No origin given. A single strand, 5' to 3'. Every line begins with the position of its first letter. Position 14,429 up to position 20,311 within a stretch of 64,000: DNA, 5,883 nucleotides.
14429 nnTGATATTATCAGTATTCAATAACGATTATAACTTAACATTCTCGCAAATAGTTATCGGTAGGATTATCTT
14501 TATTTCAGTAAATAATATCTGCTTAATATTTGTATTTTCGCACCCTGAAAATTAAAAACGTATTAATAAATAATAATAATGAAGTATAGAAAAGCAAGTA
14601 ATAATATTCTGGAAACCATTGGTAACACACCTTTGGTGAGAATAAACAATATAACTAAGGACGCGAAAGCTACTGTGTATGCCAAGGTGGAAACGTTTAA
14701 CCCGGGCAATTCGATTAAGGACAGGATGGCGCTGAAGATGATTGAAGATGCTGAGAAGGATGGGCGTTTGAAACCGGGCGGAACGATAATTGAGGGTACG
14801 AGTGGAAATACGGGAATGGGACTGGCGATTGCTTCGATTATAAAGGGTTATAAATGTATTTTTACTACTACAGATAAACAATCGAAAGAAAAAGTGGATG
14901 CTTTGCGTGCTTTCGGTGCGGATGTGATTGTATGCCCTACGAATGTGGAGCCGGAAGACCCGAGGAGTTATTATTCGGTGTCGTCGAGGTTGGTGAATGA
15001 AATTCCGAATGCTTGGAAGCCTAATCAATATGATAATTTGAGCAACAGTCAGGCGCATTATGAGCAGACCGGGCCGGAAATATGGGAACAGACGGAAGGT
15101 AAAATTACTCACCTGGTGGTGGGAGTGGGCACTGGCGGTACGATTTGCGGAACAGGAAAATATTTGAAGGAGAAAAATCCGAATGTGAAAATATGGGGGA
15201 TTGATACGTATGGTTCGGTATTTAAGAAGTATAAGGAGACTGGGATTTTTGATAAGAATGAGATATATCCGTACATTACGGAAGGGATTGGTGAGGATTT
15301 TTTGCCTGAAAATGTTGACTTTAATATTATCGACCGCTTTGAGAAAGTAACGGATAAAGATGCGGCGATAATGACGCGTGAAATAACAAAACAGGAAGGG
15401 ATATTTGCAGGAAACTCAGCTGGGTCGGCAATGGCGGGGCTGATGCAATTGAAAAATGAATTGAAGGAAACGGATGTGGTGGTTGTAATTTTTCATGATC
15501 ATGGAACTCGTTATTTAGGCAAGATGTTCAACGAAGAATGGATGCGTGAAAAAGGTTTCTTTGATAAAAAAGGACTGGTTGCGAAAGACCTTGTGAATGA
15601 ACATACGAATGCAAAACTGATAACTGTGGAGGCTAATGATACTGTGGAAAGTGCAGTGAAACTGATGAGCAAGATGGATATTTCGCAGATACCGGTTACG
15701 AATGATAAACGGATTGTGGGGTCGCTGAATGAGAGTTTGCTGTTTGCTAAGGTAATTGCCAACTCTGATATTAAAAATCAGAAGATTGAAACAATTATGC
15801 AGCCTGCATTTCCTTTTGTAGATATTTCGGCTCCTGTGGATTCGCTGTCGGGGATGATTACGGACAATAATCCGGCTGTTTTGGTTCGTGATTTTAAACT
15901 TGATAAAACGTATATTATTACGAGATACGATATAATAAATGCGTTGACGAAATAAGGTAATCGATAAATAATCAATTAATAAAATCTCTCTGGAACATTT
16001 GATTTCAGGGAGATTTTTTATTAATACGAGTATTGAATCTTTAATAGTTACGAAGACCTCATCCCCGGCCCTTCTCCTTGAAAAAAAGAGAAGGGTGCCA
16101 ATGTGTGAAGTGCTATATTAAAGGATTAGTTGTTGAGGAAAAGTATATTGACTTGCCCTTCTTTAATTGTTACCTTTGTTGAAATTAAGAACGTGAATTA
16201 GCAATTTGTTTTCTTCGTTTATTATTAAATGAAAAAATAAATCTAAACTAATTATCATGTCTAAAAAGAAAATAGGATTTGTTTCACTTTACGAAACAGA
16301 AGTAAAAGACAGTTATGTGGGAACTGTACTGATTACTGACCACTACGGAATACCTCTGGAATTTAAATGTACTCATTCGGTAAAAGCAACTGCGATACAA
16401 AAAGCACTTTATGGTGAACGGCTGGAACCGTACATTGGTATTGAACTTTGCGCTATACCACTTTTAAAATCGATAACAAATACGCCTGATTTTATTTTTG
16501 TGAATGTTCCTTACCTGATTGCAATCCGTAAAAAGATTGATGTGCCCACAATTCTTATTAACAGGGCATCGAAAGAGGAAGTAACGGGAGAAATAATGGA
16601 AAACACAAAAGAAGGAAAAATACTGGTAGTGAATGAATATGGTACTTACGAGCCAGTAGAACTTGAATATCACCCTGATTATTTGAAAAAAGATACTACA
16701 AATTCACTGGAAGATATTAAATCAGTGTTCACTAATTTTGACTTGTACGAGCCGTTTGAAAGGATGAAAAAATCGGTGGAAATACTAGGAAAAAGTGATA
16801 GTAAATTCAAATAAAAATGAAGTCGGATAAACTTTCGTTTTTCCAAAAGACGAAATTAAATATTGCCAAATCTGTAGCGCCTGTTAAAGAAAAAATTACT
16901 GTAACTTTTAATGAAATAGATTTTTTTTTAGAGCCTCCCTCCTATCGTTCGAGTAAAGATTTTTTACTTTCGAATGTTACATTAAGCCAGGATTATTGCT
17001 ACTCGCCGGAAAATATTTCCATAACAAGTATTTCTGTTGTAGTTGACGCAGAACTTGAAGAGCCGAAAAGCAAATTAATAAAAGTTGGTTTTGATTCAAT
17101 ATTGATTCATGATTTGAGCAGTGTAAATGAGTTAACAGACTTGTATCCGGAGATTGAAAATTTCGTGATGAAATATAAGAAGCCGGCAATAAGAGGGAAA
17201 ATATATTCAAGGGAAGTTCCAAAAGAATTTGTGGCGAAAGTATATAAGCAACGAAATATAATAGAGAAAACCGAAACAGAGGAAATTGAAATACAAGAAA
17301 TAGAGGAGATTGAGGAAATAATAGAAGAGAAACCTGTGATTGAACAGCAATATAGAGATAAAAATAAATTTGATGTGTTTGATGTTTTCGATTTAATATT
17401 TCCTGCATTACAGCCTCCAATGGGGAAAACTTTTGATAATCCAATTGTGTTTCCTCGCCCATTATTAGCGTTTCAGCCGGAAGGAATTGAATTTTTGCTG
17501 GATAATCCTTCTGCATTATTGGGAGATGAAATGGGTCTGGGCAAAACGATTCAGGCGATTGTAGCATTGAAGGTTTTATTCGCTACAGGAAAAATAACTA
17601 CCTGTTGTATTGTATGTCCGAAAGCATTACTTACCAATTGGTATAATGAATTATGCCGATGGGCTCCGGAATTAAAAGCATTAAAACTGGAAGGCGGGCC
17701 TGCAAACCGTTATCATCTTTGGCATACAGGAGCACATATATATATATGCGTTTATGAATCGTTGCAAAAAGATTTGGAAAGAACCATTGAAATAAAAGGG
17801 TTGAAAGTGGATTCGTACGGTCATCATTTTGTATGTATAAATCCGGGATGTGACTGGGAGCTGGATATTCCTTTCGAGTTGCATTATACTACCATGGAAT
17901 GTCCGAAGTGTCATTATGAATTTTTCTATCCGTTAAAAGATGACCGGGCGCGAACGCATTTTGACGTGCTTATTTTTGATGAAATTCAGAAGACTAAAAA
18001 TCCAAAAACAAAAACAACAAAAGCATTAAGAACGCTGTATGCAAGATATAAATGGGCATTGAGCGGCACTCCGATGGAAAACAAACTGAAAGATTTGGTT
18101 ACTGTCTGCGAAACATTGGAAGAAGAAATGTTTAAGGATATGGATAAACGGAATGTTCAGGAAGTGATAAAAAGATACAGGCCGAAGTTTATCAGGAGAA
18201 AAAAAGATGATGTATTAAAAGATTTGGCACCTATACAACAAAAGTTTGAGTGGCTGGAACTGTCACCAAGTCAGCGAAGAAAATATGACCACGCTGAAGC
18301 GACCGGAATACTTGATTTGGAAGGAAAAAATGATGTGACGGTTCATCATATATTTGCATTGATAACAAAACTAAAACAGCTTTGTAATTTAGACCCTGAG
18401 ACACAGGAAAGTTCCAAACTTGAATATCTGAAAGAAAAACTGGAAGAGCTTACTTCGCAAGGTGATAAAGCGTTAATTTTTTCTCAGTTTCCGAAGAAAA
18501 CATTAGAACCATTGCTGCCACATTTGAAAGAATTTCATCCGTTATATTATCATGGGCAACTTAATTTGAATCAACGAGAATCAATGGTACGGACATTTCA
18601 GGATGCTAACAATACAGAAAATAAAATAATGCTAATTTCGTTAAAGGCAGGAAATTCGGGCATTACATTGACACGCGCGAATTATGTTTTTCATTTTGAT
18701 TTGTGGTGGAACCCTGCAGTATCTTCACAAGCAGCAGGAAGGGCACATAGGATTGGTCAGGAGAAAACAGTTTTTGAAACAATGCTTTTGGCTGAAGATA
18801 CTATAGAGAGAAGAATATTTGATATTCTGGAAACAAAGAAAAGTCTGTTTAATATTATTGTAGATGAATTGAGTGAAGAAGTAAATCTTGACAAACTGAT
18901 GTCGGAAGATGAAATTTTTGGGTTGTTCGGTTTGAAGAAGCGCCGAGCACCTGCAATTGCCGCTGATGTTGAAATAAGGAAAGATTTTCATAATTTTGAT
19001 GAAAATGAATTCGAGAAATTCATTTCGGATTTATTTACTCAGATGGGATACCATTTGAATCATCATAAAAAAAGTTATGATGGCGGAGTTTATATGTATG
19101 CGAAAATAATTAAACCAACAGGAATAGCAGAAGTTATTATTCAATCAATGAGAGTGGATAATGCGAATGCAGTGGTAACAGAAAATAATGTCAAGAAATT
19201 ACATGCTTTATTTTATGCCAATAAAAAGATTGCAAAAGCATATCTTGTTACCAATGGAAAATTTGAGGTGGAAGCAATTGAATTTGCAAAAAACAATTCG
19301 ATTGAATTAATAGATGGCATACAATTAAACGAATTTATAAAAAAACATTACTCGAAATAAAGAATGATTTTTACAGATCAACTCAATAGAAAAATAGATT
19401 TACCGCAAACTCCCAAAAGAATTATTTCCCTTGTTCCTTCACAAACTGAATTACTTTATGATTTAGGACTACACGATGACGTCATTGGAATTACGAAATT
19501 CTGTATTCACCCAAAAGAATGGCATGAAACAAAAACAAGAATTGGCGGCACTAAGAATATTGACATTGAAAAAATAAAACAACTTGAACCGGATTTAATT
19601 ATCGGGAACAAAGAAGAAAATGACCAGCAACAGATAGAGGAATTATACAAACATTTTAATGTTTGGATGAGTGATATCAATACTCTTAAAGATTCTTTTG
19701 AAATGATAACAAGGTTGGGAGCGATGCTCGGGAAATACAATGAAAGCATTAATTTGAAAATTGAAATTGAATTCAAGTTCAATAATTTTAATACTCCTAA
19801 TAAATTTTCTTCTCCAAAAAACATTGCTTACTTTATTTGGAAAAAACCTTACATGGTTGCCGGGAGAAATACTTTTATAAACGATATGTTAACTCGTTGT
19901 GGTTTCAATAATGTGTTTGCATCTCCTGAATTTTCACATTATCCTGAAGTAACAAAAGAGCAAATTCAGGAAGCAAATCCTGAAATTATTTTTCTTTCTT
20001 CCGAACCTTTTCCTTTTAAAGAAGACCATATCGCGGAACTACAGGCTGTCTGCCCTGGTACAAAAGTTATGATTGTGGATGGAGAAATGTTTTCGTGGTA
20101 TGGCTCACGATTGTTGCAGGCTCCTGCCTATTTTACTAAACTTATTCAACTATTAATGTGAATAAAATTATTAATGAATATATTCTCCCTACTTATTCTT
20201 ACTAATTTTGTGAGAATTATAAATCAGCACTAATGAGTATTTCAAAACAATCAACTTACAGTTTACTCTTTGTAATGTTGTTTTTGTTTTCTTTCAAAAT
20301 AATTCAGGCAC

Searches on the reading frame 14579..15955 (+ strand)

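Call 85: search_protein_families(library=pfam, proteins=[window:14579-15955:+], max_evalue=0.0001)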
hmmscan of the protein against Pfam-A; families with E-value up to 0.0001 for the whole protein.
window:14579-15955:+ (458 aa): 2 families
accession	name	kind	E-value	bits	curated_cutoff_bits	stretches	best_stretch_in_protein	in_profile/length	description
PF00291.31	PALP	-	9.4e-76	255.4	35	1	11-305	2-293/295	Pyridoxal-phosphate dependent enzyme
PF00571.33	CBS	-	3e-09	37.5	24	1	344-385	6-48/57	CBS domain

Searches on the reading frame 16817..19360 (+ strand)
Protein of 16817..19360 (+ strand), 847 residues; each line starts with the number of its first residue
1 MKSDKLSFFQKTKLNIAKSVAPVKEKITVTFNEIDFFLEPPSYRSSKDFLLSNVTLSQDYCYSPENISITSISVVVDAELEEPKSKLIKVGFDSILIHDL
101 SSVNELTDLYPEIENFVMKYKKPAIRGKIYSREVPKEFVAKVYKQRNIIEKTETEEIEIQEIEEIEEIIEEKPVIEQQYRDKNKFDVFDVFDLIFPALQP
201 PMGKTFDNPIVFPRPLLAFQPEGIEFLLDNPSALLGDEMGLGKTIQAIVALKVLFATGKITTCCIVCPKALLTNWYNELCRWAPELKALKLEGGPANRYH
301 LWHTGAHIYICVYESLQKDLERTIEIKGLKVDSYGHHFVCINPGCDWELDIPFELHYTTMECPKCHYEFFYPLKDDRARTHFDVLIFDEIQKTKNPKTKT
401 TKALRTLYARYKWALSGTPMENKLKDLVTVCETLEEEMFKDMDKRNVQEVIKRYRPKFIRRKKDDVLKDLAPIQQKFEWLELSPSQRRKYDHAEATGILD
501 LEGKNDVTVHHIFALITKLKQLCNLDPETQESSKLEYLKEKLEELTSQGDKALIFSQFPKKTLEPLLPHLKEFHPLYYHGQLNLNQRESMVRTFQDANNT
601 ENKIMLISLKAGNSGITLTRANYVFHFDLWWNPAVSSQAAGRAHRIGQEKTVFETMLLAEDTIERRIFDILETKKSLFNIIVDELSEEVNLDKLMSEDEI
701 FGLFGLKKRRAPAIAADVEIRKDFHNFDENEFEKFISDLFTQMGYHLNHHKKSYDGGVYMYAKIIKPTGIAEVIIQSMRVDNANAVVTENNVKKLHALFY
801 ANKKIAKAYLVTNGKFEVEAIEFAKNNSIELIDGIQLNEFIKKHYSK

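Call 85: search_protein_families(library=pfam, proteins=[window:16817-19360:+], max_evalue=0.0001)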
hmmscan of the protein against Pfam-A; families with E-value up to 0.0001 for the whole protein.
window:16817-19360:+ (847 aa): 5 families
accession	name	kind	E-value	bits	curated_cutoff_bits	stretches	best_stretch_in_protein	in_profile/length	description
PF00176.29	SNF2-rel_dom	-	5.8e-40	137.6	24.9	1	223-524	5-286/290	SNF2-related domain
PF00271.37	Helicase_C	-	4.8e-22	78.7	23.5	1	534-647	2-110/110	Helicase conserved C-terminal domain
PF04471.18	Mrr_cat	-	1.2e-16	61.3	21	1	725-840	2-114/115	Restriction endonuclease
PF22722.2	NA-iREase1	-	4.3e-07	30.3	27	1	732-837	1-104/106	NACHT-associated inactive Restriction Endonuclease 1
PF04851.21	ResIII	-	1.8e-05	25.1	22.5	0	238-419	31-162/164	Type III restriction enzyme, res subunit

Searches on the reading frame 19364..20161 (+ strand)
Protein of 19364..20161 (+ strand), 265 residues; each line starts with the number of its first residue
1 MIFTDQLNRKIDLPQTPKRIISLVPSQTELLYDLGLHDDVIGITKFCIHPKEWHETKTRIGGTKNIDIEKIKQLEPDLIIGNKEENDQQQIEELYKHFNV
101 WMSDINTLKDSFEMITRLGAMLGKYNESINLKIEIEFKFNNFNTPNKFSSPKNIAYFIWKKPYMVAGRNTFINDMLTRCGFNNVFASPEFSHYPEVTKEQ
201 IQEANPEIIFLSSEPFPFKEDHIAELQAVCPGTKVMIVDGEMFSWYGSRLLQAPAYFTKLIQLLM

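Call 85: search_protein_families(library=pfam, proteins=[window:19364-20161:+], max_evalue=0.0001)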
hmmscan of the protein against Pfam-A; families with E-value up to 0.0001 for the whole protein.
window:19364-20161:+ (265 aa): 1 family
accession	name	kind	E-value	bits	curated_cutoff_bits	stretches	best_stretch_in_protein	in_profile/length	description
PF01497.23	Peripla_BP_2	-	5.3e-27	95.2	27.5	1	20-214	1-200/235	Periplasmic binding protein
